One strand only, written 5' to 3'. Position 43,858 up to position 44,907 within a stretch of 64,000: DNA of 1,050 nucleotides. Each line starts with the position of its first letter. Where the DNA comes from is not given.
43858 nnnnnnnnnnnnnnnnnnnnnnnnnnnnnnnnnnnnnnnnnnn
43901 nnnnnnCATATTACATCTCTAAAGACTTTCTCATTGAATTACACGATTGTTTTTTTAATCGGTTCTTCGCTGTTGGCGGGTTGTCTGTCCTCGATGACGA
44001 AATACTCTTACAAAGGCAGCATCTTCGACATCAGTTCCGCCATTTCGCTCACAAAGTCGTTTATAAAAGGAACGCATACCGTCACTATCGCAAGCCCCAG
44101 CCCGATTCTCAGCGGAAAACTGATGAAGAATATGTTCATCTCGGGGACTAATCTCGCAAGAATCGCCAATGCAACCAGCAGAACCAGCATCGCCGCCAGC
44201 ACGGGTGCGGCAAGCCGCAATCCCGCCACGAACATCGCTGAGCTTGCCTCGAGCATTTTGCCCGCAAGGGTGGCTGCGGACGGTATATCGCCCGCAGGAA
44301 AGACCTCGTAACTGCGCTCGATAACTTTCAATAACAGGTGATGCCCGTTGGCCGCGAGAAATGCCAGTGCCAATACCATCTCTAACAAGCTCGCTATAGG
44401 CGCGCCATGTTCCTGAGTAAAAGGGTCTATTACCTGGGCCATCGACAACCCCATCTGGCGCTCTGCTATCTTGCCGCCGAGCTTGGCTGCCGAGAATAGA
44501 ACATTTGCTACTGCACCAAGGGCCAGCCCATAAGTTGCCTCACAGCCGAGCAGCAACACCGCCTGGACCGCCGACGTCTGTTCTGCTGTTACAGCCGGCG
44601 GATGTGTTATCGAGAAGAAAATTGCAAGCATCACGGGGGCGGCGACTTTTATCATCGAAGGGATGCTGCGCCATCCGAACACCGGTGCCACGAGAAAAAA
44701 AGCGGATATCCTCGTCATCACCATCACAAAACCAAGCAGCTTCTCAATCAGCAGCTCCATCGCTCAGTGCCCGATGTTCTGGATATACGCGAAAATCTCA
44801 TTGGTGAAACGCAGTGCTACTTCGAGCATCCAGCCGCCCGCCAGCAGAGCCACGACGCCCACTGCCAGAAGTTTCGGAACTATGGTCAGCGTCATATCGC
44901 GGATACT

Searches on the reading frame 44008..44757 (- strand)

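Call 6: search_protein_families(library=pfam, proteins=[window:44008-44757:-], max_evalue=0.001)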
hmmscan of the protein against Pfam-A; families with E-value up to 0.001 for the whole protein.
window:44008-44757:- (249 aa): 1 family
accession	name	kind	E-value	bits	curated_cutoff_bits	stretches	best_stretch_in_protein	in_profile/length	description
PF01311.25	Bac_export_1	-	3.8e-58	197.3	27.8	1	8-241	2-228/230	Bacterial export proteins, family 1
